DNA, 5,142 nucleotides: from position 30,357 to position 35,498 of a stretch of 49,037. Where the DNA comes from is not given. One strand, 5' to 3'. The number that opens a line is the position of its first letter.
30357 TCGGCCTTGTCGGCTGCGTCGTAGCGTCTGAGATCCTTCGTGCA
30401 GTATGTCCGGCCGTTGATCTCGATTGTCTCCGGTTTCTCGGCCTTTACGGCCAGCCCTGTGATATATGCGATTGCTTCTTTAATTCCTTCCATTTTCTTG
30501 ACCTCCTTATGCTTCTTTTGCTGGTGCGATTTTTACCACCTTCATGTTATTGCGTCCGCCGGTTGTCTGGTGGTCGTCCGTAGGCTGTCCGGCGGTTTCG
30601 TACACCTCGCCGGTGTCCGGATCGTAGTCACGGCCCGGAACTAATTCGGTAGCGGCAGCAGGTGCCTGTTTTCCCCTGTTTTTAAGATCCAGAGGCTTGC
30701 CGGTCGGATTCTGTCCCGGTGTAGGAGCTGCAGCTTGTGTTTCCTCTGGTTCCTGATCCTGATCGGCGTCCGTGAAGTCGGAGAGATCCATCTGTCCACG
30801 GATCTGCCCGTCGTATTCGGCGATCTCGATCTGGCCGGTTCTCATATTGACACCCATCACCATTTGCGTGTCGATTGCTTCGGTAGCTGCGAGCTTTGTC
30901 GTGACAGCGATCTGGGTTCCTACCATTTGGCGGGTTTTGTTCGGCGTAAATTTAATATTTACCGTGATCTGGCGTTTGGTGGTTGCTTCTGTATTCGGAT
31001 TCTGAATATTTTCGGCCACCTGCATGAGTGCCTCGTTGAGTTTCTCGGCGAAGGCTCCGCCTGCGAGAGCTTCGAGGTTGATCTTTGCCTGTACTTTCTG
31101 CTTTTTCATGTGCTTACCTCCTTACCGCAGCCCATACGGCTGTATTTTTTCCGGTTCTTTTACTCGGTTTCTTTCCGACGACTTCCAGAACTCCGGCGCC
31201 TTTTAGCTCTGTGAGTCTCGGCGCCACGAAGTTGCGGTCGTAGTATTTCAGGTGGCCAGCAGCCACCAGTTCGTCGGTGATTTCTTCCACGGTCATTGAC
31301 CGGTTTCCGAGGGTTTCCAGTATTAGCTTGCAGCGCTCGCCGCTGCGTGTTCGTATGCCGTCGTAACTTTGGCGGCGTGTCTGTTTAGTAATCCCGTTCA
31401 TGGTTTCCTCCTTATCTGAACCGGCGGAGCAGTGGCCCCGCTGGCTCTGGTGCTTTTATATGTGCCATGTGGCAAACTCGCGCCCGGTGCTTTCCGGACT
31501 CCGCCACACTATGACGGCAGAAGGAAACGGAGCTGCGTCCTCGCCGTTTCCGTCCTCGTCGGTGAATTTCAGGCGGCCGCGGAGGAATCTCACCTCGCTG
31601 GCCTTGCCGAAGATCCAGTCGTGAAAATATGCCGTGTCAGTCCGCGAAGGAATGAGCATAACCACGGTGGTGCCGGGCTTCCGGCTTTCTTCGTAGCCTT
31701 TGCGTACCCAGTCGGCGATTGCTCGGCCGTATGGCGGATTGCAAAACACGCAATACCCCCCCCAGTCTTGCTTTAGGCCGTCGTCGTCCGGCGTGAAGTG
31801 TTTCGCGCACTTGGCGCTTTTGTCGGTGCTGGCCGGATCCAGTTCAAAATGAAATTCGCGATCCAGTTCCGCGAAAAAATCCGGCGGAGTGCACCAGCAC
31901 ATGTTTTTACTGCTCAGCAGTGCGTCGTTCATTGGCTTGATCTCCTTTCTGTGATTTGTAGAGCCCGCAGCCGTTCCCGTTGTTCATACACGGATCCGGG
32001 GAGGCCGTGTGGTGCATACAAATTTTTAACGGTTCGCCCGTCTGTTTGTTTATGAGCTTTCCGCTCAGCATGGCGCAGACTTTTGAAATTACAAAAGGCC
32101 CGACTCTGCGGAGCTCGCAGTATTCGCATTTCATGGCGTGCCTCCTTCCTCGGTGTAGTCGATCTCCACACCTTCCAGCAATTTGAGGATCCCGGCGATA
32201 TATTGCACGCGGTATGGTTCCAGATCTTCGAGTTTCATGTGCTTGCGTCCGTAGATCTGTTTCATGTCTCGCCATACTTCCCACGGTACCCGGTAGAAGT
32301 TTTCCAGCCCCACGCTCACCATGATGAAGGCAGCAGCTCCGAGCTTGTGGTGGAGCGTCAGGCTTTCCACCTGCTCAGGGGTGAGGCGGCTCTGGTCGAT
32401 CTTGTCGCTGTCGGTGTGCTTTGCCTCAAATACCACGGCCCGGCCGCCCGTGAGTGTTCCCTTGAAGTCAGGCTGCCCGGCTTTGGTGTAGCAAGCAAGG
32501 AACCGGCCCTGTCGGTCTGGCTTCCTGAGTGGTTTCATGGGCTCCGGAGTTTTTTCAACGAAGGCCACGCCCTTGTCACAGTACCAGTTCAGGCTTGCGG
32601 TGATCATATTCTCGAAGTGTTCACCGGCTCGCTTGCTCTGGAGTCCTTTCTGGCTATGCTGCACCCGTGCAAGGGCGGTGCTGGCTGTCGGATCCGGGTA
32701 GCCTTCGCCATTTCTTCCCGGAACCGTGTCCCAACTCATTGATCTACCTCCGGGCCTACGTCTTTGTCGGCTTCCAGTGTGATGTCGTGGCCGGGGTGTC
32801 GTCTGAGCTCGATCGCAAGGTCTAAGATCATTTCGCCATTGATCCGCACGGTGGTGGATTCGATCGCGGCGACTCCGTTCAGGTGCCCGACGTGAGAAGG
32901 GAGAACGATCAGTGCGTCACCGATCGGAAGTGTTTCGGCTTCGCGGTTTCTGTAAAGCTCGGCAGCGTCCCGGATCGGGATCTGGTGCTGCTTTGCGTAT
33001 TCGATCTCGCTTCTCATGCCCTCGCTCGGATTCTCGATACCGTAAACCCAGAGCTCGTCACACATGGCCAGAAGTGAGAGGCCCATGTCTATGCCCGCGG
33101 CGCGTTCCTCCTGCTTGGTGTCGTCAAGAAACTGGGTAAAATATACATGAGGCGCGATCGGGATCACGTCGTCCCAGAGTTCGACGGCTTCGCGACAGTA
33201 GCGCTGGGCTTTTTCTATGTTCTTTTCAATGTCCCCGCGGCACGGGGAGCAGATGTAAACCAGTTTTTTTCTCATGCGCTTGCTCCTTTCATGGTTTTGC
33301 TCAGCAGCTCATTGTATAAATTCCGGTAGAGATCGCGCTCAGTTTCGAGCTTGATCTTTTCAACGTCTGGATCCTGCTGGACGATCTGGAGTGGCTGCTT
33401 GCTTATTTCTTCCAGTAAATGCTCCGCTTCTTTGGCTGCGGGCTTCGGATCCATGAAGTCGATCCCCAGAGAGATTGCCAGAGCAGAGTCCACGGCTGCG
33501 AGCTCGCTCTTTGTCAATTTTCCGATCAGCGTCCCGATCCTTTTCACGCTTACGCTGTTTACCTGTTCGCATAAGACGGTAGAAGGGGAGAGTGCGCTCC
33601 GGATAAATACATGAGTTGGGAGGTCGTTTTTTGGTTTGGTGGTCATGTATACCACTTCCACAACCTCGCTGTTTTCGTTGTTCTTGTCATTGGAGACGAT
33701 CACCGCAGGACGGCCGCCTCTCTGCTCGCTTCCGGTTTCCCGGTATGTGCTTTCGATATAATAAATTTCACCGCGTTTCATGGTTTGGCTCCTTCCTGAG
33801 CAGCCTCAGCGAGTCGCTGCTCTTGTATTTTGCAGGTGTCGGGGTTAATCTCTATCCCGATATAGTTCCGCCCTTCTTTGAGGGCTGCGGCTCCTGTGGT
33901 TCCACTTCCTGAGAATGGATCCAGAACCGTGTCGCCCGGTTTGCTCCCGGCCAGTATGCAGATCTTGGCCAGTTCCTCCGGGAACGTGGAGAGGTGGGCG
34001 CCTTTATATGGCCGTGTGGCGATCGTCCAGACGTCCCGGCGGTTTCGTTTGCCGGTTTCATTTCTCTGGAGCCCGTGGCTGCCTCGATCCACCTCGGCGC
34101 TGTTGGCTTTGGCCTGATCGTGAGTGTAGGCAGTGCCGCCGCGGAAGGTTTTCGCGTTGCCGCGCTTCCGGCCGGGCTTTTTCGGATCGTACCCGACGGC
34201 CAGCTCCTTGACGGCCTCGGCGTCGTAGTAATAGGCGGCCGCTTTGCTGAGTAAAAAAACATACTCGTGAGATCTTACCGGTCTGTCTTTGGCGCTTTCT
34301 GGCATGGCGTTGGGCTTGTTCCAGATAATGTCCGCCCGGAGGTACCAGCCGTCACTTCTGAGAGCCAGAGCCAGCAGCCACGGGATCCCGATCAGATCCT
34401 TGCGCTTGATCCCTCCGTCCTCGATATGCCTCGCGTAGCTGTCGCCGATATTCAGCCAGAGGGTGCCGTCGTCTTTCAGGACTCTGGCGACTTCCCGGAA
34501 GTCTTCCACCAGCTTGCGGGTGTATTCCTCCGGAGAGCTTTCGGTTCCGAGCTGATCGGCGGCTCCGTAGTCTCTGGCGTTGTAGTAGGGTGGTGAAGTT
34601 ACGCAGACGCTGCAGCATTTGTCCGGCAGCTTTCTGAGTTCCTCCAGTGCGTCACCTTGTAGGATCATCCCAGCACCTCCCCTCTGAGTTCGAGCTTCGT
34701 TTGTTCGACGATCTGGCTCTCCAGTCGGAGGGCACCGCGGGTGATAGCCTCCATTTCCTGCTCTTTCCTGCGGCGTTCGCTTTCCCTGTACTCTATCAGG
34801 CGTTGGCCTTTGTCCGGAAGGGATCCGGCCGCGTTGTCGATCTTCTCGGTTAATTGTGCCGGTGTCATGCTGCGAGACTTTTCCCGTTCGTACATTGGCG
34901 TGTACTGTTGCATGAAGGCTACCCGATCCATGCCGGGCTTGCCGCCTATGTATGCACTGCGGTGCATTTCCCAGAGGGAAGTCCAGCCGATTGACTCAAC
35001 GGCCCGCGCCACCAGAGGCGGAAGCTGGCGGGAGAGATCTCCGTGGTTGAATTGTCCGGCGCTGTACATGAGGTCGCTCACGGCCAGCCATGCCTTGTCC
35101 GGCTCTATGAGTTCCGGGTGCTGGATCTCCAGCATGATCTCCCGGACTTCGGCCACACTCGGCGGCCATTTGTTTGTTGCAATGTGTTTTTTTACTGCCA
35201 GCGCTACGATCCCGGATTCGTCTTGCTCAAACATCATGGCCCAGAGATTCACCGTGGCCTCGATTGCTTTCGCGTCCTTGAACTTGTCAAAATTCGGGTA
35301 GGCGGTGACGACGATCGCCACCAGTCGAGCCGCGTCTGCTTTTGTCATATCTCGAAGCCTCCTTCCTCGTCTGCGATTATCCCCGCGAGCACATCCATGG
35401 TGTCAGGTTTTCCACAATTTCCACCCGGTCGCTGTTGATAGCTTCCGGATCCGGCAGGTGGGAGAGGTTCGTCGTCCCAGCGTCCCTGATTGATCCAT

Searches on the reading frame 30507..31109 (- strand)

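Call 41: search_protein_families(library=pfam, proteins=[window:30507-31109:-], max_evalue=0.01)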
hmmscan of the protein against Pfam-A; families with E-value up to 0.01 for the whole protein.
window:30507-31109:- (200 aa): 0 families

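Call 64: search_protein_families(library=phrogs, proteins=[window:30507-31109:-], max_evalue=0.001)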
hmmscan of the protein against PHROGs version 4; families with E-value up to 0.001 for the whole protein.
window:30507-31109:- (200 aa): 2 families
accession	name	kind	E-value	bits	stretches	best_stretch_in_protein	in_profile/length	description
phrog_997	-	DNA, RNA and nucleotide metabolism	8.8e-42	143.4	1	7-144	2-133/136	replication terminator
phrog_204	-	unknown function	7.8e-05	23.7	1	4-75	22-89/143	-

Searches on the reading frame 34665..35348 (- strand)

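Call 41: search_protein_families(library=pfam, proteins=[window:34665-35348:-], max_evalue=0.01)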
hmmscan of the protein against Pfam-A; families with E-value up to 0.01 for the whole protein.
window:34665-35348:- (227 aa): 1 family
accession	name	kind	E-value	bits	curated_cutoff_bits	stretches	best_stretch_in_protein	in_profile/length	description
PF11417.13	Inhibitor_G39P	-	4.4e-12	46.8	22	1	2-68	1-68/69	Loader and inhibitor of phage G40P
